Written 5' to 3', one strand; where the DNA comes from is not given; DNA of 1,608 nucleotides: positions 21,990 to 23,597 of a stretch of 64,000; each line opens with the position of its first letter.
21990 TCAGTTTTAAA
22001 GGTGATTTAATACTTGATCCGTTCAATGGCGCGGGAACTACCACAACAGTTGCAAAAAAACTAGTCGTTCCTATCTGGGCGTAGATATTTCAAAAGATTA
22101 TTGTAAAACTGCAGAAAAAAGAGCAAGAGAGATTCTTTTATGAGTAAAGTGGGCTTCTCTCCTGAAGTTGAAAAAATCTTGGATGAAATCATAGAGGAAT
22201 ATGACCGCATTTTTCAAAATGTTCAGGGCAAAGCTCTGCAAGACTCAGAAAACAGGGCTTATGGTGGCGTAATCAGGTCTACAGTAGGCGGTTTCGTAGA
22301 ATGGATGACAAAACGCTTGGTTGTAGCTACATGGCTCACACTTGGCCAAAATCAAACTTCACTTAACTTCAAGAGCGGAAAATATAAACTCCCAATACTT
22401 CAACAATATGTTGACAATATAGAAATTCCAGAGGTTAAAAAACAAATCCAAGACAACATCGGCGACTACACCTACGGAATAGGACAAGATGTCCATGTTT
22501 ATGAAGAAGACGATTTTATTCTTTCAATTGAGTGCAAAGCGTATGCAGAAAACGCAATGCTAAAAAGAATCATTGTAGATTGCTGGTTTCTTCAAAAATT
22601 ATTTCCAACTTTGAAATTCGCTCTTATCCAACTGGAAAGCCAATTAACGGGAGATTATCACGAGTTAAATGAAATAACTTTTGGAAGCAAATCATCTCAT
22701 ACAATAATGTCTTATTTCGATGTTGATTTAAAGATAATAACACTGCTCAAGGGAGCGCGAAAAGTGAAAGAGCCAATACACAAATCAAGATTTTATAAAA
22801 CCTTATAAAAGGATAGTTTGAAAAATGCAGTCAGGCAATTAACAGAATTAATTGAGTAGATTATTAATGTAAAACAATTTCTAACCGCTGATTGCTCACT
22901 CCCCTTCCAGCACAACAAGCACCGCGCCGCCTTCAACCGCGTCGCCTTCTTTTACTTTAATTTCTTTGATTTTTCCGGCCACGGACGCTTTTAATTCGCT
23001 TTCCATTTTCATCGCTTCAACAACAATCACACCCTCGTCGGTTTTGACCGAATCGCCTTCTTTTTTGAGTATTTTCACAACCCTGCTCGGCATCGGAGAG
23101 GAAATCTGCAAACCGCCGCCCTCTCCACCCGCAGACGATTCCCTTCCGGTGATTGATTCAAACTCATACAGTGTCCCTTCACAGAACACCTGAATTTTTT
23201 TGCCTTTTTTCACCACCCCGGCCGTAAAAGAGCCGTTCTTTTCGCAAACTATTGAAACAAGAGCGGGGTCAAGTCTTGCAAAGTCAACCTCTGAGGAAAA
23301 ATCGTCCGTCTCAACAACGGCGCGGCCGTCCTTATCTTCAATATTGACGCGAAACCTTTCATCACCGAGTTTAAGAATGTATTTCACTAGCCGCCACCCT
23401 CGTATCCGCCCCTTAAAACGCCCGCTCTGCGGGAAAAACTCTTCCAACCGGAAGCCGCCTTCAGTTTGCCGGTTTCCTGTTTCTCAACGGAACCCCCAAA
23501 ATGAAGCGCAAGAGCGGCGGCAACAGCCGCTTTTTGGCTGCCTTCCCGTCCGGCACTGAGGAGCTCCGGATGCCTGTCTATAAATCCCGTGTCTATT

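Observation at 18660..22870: Low-GC island carrying a degraded fic gene and a two-methyltransferase restriction-modification module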

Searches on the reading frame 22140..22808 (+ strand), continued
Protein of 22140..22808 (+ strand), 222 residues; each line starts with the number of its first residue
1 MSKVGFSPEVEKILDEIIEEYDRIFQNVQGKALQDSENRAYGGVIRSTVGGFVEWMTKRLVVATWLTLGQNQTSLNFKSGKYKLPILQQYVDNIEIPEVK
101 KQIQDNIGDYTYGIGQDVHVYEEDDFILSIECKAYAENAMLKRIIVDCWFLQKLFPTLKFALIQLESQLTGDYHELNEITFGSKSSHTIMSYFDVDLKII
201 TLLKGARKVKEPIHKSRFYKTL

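Call 72: find_encoding_contigs(protein=P0242, flank=9000, max_places=3)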
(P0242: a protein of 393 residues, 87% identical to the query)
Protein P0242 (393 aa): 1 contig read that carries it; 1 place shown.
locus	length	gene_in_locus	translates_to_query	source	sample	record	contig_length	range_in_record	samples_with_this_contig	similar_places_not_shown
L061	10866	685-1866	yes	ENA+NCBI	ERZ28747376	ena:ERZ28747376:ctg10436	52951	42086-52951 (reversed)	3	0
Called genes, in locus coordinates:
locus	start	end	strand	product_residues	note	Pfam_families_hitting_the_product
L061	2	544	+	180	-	PF00296:Bac_luciferase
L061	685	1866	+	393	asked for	PF01555:N6_N4_Mtase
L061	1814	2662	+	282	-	PF09549:RE_Bpu10I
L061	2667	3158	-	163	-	PF25917:BSH_RND (faint), PF25973:BSH_CzcB (faint), PF00364:Biotin_lipoyl, PF25984:BSH_YknX (weak)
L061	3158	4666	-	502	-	PF00289:Biotin_carb_N, PF02222:ATP-grasp, PF02786:CPSase_L_D2, PF07478:Dala_Dala_lig_C, PF02785:Biotin_carb_C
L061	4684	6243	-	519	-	PF01039:Carboxyl_trans, PF03255:ACCA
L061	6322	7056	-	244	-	PF18754:Nmad3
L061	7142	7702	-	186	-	PF01121:CoaE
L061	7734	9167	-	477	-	PF00749:tRNA-synt_1c, PF19269:Anticodon_2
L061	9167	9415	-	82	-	PF00462:Glutaredoxin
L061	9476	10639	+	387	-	PF00266:Aminotran_5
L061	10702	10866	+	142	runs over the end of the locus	PF00572:Ribosomal_L13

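Call 74: search_protein_families(library=pfam, proteins=[L061:1814-2659:+, P0002, L061:685-1863:+], max_evalue=10)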
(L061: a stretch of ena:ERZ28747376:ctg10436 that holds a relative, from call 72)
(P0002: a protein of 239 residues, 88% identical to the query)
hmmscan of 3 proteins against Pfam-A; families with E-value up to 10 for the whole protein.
L061:1814-2659:+ (282 aa): 4 families
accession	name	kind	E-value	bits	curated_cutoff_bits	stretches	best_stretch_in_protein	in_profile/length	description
PF09549.16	RE_Bpu10I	-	8.8e-27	94.5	25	1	93-241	1-157/218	Bpu10I restriction endonuclease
PF18546.6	MetOD1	-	0.0025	18.3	23.8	2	139-210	67-141/142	Methanogen output domain 1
PF10614.14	CsgF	-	0.033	14.8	25.8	1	70-125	45-100/132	Type VIII secretion system (T8SS), CsgF protein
PF02881.24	SRP54_N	-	0.38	11.4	22.4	1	245-276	37-69/75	SRP54-type protein, helical bundle domain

P0002 (239 aa): 1 family
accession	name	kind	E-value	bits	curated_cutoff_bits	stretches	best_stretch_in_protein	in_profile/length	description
PF07033.16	Orthopox_B11R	-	0.2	11.9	25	1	9-47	6-44/71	Orthopoxvirus B11R protein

L061:685-1863:+ (393 aa): 9 families
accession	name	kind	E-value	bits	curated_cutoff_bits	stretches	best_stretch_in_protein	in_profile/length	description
PF01555.25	N6_N4_Mtase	-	2e-41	142.8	26.7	1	153-369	1-220/221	DNA methylase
PF08241.18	Methyltransf_11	-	2.9e-05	25.1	21.2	2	340-374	6-40/95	Methyltransferase domain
PF09445.16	Methyltransf_15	-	0.00012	22.1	22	1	136-183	53-100/165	RNA cap guanine-N2 methyltransferase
PF13847.12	Methyltransf_31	-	0.0044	17.1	27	1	333-378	6-54/145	Methyltransferase domain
PF13649.12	Methyltransf_25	-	0.0077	17.3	27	1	334-373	1-42/97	Methyltransferase domain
PF08242.18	Methyltransf_12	-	0.029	15.5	30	1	340-378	6-46/98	Methyltransferase domain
PF08502.15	LeuA_dimer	-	0.038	14.3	24.9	1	21-81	17-72/131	LeuA allosteric (dimerisation) domain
PF06859.18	Bin3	-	0.053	14.5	27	1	182-212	20-49/109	Bicoid-interacting protein 3 (Bin3)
PF03602.21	Cons_hypoth95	-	0.14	12.2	24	1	136-172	95-133/182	Conserved hypothetical protein 95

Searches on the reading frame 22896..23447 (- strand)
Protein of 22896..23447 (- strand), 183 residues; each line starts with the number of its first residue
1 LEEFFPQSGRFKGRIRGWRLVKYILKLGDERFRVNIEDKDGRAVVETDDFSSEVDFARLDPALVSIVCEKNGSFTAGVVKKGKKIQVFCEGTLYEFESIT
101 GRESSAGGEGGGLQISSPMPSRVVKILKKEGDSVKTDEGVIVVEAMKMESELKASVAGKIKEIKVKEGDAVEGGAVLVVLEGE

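Call 4: search_protein_families(library=pfam, proteins=[window:22896-23447:-], max_evalue=0.01)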
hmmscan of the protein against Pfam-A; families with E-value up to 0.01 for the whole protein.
window:22896-23447:- (183 aa): 3 families
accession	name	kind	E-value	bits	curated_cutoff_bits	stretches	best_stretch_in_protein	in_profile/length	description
PF00364.28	Biotin_lipoyl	-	5.1e-19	68.3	22.1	1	114-180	2-73/73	Biotin-requiring enzyme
PF13533.13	Biotin_lipoyl_2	-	9.3e-08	32.2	29.8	1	151-180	2-31/32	Biotin-lipoyl like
PF01597.25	GCV_H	-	0.0011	19.3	22.2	1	127-164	38-75/122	Glycine cleavage H-protein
